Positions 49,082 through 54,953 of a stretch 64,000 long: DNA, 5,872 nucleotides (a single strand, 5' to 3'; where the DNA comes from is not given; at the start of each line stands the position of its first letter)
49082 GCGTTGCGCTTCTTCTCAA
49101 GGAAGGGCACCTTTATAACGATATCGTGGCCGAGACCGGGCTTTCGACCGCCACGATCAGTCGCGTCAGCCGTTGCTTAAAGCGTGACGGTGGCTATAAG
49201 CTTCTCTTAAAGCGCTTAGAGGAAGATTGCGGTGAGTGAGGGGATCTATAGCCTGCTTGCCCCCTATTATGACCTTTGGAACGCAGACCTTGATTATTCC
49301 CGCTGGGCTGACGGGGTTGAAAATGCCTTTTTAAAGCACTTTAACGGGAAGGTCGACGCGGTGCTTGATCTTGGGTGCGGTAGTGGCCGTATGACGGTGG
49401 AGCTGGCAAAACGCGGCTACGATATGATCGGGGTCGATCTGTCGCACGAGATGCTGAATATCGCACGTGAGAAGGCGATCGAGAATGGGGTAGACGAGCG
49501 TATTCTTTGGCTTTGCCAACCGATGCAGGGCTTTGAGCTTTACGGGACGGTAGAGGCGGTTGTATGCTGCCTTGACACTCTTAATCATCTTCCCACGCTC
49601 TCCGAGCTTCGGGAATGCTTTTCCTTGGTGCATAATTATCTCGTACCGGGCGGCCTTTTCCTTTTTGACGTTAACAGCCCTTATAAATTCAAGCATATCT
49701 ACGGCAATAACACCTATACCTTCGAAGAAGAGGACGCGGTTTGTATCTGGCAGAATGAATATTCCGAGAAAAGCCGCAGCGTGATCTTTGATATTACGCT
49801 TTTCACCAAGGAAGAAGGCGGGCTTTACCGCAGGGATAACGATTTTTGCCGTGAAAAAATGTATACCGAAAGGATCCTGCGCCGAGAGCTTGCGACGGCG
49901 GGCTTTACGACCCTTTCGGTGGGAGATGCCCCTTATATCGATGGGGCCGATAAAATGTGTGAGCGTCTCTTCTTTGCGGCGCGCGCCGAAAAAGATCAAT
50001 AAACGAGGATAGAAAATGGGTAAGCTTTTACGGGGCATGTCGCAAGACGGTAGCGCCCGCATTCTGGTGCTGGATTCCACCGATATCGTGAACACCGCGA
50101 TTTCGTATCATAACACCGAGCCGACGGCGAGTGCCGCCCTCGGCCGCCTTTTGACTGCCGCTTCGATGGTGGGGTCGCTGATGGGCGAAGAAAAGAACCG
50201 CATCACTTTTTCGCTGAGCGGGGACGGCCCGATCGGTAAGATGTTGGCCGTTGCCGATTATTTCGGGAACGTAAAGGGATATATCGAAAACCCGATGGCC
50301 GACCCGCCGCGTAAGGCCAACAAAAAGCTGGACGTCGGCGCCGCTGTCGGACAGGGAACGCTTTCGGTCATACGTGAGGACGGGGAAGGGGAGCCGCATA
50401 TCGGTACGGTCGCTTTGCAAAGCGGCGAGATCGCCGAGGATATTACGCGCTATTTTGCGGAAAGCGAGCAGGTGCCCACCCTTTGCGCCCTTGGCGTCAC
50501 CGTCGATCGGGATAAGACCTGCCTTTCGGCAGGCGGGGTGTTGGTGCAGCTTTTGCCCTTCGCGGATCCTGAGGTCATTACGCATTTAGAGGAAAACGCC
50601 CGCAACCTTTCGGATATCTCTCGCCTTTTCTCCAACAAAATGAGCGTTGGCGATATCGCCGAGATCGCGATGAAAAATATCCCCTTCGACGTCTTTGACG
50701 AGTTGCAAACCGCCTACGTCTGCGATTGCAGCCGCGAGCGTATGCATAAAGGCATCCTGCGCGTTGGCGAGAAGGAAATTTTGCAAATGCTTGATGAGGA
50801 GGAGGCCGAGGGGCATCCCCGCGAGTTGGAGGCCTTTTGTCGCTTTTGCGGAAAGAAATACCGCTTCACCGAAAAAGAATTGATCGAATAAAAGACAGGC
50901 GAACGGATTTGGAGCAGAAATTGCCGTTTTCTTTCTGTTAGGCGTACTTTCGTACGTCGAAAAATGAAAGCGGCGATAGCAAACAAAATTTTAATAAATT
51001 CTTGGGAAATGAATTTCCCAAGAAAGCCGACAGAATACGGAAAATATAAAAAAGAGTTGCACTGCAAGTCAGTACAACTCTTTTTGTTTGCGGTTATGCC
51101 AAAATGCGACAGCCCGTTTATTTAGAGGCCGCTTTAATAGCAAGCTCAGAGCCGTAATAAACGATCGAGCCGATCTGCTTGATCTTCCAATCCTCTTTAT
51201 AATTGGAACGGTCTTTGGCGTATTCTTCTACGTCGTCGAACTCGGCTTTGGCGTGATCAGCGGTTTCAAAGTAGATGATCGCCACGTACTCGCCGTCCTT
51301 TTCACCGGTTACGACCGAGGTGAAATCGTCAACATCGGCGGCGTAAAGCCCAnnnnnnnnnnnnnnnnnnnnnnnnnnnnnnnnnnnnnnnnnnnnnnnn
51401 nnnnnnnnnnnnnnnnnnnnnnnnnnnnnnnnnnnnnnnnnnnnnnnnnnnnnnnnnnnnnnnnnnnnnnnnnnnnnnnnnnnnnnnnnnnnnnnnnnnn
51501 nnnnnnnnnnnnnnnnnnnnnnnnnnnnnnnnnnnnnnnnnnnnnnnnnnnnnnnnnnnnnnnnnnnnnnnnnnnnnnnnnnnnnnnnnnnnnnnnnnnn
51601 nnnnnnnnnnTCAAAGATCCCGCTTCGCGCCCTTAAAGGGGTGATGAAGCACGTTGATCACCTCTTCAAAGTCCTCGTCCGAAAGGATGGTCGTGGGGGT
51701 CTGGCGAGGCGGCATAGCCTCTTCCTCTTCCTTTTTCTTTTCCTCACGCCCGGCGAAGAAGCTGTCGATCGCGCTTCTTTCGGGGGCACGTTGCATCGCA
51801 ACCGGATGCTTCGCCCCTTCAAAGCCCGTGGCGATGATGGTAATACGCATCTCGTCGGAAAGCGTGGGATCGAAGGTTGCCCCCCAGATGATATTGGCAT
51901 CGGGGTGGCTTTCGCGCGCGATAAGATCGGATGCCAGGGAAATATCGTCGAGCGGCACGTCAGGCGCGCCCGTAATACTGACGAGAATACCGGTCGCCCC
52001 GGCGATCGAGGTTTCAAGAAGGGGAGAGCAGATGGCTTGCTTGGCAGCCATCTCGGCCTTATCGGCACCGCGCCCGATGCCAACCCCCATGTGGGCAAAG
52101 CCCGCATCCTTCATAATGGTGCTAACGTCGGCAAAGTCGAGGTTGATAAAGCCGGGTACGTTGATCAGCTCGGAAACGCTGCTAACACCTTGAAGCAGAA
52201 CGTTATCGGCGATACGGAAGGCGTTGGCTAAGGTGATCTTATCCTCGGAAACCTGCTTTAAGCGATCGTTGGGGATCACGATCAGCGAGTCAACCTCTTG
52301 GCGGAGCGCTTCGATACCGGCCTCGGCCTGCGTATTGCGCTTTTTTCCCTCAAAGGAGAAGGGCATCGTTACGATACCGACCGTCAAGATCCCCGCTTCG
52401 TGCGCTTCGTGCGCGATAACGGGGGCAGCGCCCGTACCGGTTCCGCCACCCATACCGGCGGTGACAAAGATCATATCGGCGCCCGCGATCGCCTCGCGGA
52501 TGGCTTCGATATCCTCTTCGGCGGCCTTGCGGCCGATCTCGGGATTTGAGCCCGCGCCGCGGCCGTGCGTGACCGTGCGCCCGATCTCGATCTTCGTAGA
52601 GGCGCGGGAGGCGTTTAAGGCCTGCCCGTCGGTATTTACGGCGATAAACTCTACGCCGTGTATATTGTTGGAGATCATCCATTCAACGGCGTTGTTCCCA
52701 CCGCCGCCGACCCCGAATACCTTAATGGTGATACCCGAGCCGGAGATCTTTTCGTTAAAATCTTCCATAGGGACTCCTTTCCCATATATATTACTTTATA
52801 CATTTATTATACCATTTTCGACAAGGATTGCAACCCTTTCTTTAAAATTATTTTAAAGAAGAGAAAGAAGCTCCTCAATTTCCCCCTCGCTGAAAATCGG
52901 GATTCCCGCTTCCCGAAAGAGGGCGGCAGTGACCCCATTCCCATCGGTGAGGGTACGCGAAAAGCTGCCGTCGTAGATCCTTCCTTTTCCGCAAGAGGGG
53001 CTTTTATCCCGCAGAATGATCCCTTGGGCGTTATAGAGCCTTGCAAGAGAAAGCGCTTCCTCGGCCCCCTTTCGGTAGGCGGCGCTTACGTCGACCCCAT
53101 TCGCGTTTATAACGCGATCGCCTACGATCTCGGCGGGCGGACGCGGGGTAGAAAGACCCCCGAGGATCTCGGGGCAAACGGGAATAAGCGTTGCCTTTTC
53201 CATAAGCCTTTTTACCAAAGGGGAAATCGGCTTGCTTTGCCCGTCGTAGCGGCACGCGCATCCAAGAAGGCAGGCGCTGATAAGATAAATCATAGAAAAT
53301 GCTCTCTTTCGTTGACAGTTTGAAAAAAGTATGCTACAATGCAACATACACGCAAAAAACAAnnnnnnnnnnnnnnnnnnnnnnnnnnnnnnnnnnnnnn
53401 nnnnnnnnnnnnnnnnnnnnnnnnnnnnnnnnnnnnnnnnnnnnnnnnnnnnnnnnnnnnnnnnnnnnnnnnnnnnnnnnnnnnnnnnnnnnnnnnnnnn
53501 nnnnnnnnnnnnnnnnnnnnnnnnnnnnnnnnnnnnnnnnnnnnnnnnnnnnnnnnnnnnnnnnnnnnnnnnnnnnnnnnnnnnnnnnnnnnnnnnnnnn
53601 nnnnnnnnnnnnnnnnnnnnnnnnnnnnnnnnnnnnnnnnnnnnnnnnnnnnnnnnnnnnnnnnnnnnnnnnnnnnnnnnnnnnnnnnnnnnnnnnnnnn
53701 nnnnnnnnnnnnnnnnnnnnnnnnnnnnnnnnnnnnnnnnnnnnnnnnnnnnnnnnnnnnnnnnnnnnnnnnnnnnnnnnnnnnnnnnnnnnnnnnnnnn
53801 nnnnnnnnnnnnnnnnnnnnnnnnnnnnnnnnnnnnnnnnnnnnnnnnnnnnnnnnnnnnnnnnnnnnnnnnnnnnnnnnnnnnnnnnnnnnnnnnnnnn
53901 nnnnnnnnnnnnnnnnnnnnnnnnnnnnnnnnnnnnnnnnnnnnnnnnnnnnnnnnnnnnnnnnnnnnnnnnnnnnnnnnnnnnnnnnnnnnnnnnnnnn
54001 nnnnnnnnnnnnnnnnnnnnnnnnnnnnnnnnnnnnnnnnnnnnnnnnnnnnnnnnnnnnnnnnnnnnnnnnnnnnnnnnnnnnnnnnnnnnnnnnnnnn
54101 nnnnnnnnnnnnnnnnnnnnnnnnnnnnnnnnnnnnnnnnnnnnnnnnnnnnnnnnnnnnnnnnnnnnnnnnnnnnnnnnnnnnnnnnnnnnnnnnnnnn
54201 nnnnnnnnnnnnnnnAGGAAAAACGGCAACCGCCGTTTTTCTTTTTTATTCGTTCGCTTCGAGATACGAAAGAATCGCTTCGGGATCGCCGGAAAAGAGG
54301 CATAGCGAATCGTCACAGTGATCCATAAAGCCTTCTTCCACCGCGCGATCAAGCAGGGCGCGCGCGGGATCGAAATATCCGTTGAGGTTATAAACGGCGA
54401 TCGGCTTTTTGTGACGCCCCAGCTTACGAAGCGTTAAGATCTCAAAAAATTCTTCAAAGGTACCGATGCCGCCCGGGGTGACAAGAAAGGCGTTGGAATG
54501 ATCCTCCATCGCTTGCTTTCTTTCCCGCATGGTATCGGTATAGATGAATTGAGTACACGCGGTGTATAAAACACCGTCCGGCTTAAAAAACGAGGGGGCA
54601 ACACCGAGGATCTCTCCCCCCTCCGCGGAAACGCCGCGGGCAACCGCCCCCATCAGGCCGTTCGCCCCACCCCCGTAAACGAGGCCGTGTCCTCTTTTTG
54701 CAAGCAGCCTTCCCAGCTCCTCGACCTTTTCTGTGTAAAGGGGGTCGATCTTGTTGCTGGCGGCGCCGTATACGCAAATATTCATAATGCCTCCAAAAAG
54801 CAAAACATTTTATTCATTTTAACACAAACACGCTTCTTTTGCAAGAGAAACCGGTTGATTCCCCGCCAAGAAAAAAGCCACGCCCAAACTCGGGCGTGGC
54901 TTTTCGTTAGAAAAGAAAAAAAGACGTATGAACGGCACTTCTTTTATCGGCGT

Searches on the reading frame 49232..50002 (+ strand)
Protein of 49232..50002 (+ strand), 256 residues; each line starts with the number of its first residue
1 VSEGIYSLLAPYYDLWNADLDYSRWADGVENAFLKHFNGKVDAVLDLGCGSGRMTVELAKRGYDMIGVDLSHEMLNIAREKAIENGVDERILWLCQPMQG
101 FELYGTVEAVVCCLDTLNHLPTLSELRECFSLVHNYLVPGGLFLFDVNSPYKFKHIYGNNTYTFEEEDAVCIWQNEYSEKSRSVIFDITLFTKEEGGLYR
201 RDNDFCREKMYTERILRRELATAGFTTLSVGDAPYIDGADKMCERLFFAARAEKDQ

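Call 34: search_protein_families(library=pfam, proteins=[window:49232-50002:+], max_evalue=0.000001)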
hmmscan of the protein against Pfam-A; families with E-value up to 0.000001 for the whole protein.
window:49232-50002:+ (256 aa): 7 families
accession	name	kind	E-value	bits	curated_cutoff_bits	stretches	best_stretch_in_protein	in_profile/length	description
PF13649.12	Methyltransf_25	-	1.6e-18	67.6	27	1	44-141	1-97/97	Methyltransferase domain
PF13489.12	Methyltransf_23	-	1.3e-14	54.7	27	1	23-229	7-163/164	Methyltransferase domain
PF08241.18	Methyltransf_11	-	3.3e-14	53.7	21.2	1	45-145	1-95/95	Methyltransferase domain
PF13847.12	Methyltransf_31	-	2.1e-11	44.2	27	1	42-177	5-137/145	Methyltransferase domain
PF08242.18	Methyltransf_12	-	6.9e-11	43.2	30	1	45-143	1-98/98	Methyltransferase domain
PF01209.24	Ubie_methyltran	-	4.8e-07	29.8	20.1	1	6-98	13-107/233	ubiE/COQ5 methyltransferase family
PF02353.26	CMAS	-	8.5e-07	29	27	0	42-146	64-165/273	Mycolic acid cyclopropane synthetase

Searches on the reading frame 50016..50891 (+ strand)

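Call 34: search_protein_families(library=pfam, proteins=[window:50016-50891:+], max_evalue=0.000001)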
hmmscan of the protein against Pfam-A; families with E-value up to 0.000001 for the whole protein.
window:50016-50891:+ (291 aa): 1 family
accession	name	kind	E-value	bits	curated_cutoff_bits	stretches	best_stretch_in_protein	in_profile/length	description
PF01430.24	HSP33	-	3.1e-81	273.3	21.4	1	3-285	2-273/273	Hsp33 protein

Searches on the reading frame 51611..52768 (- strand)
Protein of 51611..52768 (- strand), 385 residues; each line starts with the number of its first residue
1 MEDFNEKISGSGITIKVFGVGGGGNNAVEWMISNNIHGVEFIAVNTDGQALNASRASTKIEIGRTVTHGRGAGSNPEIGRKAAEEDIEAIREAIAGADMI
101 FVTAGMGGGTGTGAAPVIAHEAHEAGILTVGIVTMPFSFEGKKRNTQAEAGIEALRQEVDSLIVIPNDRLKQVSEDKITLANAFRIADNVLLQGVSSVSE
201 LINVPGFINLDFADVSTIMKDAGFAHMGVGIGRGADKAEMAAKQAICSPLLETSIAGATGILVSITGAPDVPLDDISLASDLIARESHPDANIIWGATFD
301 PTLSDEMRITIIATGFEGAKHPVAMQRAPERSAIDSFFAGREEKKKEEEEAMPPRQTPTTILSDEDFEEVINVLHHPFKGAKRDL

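Call 35: search_protein_families(library=pfam, proteins=[window:51611-52768:-], max_evalue=0.000001)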
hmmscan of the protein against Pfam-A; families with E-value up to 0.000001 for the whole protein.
window:51611-52768:- (385 aa): 2 families
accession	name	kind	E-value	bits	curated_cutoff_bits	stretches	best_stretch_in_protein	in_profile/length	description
PF00091.31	Tubulin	-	2.6e-50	171.8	33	1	15-174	2-189/190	Tubulin/FtsZ family, GTPase domain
PF12327.13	FtsZ_C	-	2.4e-31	108.3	27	1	223-317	1-95/95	FtsZ family, C-terminal domain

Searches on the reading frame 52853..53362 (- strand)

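Call 35: search_protein_families(library=pfam, proteins=[window:52853-53362:-], max_evalue=0.000001)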
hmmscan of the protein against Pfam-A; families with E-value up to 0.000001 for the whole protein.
window:52853-53362:- (169 aa): 1 family
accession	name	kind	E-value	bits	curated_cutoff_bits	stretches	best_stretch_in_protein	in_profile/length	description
PF04463.17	2-thiour_desulf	-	1e-44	152.4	34.7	1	27-160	2-140/141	2-thiouracil desulfurase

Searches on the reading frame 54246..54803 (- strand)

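Call 35: search_protein_families(library=pfam, proteins=[window:54246-54803:-], max_evalue=0.000001)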
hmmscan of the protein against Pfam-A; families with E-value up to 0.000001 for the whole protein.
window:54246-54803:- (185 aa): 2 families
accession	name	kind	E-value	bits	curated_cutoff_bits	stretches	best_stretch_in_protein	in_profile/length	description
PF03641.19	Lysine_decarbox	-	6.9e-35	120.5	27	1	51-180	1-130/131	Possible lysine decarboxylase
PF18306.6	LDcluster4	-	6.6e-17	62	26.3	1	7-127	2-118/151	SLOG cluster4 family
